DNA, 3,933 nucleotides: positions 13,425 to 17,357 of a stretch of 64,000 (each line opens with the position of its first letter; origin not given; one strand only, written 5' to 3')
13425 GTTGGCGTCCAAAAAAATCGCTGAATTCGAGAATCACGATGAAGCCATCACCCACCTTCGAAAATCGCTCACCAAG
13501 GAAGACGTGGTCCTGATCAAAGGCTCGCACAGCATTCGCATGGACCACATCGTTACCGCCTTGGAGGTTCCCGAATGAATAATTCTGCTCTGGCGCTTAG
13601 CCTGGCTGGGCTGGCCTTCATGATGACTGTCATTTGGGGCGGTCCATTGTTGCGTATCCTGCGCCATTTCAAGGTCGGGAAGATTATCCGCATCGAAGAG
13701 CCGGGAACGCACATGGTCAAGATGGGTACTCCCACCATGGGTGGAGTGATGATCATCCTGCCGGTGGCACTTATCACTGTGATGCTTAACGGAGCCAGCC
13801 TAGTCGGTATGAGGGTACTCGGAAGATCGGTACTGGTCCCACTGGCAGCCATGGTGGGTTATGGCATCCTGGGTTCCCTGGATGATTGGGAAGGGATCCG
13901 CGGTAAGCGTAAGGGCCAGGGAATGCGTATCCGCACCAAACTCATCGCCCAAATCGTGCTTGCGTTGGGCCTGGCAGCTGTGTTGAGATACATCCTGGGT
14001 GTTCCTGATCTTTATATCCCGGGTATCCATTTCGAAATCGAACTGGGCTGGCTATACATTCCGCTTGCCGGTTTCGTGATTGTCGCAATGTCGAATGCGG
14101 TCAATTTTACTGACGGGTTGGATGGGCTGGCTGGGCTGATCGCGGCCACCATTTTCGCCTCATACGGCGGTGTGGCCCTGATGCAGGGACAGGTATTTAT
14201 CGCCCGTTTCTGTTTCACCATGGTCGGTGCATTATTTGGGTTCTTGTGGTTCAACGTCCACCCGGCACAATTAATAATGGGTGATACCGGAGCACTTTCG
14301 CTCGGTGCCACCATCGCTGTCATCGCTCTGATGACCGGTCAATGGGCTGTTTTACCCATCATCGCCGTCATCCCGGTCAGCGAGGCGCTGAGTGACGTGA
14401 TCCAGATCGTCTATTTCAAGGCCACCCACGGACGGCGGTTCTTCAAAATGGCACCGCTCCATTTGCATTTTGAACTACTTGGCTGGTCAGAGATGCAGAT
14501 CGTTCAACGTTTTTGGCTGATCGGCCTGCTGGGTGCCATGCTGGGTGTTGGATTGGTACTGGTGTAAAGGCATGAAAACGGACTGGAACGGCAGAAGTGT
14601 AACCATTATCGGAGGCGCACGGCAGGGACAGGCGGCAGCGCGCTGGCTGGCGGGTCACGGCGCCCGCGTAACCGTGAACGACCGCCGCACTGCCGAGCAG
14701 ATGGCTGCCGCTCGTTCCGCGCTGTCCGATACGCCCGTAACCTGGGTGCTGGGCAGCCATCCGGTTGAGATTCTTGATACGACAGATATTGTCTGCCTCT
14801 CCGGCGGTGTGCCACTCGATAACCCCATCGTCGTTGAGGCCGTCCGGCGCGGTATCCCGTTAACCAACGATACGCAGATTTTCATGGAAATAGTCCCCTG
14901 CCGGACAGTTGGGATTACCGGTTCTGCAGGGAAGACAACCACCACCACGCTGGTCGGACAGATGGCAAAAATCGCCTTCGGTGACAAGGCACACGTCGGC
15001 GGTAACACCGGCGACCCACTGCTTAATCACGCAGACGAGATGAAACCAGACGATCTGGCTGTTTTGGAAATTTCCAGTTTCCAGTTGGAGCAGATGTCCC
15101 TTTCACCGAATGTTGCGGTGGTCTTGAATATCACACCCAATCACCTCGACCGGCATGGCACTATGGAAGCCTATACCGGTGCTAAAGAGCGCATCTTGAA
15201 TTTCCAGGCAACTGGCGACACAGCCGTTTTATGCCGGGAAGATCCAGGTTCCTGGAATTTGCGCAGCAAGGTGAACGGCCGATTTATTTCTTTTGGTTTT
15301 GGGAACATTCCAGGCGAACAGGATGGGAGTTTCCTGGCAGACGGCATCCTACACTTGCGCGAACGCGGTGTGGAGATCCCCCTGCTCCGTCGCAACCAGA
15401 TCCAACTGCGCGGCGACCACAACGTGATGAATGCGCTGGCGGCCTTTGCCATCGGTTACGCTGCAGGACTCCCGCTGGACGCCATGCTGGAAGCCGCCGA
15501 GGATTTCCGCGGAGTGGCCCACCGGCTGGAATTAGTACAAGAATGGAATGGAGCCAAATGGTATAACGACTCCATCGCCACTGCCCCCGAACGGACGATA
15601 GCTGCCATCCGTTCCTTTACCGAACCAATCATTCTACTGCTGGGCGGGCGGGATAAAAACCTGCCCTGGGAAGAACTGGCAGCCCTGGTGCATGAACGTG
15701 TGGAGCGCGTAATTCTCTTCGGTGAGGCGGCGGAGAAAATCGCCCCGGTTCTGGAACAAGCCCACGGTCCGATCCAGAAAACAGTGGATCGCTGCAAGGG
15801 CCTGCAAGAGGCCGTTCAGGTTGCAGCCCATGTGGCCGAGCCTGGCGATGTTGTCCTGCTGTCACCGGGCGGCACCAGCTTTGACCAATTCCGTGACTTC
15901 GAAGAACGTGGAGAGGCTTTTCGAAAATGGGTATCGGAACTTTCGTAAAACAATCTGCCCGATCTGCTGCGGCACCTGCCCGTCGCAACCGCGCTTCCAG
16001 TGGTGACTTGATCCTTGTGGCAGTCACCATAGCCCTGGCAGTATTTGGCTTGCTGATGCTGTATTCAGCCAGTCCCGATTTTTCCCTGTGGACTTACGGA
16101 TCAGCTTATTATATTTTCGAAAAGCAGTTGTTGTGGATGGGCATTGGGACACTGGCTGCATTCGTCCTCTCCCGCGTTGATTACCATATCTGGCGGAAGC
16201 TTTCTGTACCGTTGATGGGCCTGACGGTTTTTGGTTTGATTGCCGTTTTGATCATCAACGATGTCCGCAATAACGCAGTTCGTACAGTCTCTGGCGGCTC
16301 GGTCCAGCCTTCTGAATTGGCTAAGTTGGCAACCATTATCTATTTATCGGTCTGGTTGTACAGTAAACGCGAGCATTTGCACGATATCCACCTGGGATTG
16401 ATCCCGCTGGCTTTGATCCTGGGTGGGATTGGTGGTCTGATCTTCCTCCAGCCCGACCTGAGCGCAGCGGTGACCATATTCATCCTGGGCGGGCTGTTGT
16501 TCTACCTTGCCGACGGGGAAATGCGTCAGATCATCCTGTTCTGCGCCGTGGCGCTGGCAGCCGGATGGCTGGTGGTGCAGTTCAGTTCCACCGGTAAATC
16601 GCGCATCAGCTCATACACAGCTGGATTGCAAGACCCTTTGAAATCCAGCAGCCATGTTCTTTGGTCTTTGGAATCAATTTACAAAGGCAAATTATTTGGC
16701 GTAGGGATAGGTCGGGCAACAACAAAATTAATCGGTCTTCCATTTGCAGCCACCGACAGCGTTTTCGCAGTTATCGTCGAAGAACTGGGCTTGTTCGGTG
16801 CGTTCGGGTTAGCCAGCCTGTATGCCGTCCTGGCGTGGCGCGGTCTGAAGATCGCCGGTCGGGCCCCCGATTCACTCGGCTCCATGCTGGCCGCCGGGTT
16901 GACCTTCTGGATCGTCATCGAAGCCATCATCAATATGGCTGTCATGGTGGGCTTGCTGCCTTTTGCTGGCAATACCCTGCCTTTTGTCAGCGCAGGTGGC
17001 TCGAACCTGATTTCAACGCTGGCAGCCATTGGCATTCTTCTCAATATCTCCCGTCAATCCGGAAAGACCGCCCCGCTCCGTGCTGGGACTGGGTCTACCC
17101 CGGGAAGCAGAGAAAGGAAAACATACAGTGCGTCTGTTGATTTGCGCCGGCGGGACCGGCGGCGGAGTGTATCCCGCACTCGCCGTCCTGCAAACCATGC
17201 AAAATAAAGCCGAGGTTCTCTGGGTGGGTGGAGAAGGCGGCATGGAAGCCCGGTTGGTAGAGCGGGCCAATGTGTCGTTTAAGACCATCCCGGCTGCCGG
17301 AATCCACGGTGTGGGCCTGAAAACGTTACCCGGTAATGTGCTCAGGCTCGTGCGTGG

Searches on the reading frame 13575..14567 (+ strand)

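Call 43: search_protein_families(library=pfam, proteins=[window:13575-14567:+], max_evalue=0.00001)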
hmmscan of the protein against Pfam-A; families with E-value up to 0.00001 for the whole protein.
window:13575-14567:+ (330 aa): 1 family
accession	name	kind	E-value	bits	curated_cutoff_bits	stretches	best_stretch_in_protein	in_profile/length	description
PF00953.26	Glycos_transf_4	-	1.9e-35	122.7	27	1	88-254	3-159/160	Glycosyl transferase family 4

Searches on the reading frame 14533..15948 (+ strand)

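Call 43: search_protein_families(library=pfam, proteins=[window:14533-15948:+], max_evalue=0.00001)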
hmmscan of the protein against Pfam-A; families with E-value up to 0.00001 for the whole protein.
window:14533-15948:+ (471 aa): 3 families
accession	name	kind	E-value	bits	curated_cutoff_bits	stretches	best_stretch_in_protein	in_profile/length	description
PF08245.18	Mur_ligase_M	-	6.4e-30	105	24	1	128-307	1-199/200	Mur ligase middle domain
PF02875.26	Mur_ligase_C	-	6.5e-16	59.8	28.4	1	330-445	1-125/127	Mur ligase, glutamate ligase domain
PF21799.2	MurD-like_N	-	1.3e-08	35.4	27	1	22-110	2-86/88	Mur ligase MurD-like, N-terminal domain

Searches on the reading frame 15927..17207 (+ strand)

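Call 43: search_protein_families(library=pfam, proteins=[window:15927-17207:+], max_evalue=0.00001)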
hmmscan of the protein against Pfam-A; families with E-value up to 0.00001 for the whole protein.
window:15927-17207:+ (426 aa): 1 family
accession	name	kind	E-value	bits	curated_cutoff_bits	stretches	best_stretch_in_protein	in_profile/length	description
PF01098.24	FTSW_RODA_SPOVE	-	6.8e-72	242.8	26.4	1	30-378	4-354/356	Cell cycle protein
